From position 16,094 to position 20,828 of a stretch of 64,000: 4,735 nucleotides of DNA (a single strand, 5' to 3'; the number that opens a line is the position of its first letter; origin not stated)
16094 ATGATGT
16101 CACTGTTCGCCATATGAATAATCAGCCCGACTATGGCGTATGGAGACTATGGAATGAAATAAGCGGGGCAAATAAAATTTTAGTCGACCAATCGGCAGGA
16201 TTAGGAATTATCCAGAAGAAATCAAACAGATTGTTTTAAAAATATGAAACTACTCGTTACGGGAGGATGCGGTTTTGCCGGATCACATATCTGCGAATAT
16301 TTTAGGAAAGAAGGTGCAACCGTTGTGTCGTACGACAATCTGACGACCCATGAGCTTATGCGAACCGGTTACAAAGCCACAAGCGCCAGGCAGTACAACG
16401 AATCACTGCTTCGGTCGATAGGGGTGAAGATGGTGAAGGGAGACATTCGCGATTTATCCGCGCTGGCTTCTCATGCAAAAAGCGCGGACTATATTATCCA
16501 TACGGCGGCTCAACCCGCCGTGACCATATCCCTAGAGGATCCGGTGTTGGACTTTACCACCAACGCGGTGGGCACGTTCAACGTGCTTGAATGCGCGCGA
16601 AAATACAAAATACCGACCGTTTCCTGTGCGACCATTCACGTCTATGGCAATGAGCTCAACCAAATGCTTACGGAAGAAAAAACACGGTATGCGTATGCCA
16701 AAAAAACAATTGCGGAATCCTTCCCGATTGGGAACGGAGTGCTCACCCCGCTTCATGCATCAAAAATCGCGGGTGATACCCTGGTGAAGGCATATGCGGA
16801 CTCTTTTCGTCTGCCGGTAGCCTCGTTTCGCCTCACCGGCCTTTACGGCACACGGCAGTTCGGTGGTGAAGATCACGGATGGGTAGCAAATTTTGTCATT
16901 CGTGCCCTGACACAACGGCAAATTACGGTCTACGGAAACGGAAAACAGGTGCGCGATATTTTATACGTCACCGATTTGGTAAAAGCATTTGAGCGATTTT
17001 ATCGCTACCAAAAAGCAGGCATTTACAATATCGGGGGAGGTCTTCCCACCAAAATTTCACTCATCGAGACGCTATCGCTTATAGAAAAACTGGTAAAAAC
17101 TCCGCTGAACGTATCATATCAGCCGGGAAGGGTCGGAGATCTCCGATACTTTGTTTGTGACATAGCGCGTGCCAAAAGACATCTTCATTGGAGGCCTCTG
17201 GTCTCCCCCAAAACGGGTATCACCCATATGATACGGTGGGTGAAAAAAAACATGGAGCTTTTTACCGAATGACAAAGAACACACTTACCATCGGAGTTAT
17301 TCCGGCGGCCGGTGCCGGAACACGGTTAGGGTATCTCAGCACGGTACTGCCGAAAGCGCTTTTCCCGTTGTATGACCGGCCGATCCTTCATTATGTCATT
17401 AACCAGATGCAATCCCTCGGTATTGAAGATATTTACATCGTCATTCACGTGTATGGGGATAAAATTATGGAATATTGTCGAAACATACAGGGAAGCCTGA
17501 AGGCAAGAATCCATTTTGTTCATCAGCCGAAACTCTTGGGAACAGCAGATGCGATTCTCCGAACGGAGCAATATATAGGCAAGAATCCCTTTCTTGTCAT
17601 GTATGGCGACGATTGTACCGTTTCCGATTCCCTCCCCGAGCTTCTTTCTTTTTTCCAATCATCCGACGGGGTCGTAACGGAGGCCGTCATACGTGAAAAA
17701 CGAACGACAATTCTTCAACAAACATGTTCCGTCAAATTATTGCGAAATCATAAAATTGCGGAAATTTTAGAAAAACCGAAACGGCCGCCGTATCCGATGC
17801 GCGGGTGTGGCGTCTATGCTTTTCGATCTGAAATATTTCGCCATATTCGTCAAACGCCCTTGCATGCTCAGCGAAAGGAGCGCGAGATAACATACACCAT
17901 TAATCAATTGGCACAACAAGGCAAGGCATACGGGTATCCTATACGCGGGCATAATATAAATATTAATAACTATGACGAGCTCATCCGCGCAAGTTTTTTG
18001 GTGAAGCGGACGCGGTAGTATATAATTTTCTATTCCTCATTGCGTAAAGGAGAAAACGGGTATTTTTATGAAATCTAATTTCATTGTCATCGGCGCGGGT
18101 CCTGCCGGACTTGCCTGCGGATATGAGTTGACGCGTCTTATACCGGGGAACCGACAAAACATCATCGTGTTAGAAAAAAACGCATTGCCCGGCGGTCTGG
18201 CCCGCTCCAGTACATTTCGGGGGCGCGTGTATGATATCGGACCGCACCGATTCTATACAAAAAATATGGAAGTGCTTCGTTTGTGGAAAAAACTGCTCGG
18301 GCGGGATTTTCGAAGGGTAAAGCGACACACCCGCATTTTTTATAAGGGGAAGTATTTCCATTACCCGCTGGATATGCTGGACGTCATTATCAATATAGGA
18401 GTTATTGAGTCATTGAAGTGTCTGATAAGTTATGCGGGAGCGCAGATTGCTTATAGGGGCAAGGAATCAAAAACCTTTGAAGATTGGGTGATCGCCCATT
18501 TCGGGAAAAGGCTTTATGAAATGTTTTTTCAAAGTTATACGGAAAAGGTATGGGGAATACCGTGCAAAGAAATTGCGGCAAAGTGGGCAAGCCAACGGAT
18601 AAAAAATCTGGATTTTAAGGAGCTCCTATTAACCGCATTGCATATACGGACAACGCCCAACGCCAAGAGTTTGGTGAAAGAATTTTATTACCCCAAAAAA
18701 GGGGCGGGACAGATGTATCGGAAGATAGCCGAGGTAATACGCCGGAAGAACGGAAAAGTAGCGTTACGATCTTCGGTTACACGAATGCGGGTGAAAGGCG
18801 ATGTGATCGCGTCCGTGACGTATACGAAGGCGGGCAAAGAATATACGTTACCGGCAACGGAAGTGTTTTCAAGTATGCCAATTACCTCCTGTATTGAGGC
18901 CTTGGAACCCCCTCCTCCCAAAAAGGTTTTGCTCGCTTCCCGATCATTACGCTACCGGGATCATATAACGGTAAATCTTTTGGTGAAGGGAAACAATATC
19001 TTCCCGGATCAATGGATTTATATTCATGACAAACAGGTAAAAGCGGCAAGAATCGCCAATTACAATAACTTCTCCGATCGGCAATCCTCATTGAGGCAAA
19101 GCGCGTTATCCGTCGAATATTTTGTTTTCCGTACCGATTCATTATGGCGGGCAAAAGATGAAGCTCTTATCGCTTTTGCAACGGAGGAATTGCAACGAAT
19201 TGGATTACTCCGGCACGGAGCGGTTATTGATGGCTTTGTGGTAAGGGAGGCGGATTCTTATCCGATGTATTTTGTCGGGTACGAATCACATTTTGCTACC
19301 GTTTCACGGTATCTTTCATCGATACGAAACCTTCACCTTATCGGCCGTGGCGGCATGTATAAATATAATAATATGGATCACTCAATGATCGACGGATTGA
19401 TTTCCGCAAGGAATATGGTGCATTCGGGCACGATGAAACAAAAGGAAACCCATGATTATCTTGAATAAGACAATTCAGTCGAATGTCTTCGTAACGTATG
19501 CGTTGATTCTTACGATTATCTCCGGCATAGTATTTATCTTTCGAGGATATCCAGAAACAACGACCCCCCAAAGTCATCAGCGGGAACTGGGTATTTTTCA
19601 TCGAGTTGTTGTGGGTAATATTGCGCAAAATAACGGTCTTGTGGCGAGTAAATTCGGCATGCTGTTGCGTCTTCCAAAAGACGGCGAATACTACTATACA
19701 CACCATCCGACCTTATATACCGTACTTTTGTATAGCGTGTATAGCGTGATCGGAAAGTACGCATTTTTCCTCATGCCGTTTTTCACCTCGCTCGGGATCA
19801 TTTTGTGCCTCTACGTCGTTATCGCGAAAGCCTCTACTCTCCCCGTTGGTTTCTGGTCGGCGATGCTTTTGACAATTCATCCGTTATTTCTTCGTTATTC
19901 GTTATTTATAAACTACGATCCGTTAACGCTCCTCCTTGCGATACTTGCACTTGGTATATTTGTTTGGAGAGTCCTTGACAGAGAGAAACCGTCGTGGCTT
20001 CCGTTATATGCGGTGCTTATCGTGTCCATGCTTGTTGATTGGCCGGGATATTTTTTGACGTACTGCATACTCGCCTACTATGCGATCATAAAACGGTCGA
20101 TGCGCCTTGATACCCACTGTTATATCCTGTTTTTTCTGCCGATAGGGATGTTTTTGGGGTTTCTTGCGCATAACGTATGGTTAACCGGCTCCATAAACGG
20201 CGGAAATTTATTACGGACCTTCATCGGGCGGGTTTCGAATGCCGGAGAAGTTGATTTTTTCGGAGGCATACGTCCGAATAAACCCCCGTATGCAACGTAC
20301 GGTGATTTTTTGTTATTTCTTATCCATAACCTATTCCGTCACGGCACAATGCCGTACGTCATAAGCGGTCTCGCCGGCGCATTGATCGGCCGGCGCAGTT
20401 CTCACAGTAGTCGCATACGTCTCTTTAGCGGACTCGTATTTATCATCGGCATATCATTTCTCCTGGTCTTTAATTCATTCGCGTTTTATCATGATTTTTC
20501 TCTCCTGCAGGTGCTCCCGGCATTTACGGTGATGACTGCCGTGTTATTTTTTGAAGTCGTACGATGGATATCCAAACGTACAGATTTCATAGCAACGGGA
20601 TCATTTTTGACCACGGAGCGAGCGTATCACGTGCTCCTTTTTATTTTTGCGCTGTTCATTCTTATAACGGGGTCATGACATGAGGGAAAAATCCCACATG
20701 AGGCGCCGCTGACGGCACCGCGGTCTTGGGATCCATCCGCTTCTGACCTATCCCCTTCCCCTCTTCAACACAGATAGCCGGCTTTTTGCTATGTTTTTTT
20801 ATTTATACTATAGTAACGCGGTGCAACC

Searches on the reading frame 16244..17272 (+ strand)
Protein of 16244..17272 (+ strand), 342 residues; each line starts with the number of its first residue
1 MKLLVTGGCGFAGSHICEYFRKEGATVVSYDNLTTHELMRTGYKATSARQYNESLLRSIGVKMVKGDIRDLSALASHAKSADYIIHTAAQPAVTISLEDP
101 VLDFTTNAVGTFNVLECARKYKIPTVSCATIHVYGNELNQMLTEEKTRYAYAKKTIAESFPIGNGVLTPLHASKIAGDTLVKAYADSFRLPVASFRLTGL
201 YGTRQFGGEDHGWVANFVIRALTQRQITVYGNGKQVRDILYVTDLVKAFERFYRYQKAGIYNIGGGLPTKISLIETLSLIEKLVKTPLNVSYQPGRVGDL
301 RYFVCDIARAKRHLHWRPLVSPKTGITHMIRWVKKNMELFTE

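Call 13: search_protein_families(library=pfam, proteins=[window:16244-17272:+], max_evalue=0.001)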
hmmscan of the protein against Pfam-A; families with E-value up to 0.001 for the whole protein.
window:16244-17272:+ (342 aa): 6 families
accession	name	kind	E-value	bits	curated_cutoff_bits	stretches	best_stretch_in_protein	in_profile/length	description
PF01370.27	Epimerase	-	7.1e-44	150.4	20.9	1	4-264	2-240/240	NAD dependent epimerase/dehydratase family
PF16363.11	GDP_Man_Dehyd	-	1.1e-37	130.7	27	1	4-329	1-332/332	GDP-mannose 4,6 dehydratase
PF01073.25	3Beta_HSD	-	1e-12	48.1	22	1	4-245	1-221/280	3-beta hydroxysteroid dehydrogenase/isomerase family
PF02719.21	Polysacc_synt_2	-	4.9e-10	39.5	20.2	1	3-126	1-123/293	Polysaccharide biosynthesis protein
PF04321.23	RmlD_sub_bind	-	9.1e-07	28.7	27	1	1-145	1-109/287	RmlD substrate binding domain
PF07993.18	NAD_binding_4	-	1.8e-06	27.8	20.1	1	58-228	60-236/258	Male sterility protein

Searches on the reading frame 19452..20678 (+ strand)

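Call 13: search_protein_families(library=pfam, proteins=[window:19452-20678:+], max_evalue=0.001)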
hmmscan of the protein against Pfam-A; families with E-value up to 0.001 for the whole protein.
window:19452-20678:+ (408 aa): 0 families

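Call 15: search_protein_families(library=pfam, proteins=[window:19452-20678:+], max_evalue=10)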
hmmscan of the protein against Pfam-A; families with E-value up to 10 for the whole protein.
window:19452-20678:+ (408 aa): 2 families
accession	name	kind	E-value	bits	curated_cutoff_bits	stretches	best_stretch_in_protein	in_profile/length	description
PF13231.12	PMT_2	-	0.014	16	26.1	1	103-231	22-151/160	Dolichyl-phosphate-mannose-protein mannosyltransferase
PF11947.13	DUF3464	-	3.3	7.9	25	1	320-362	60-102/149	Photosynthesis affected mutant 68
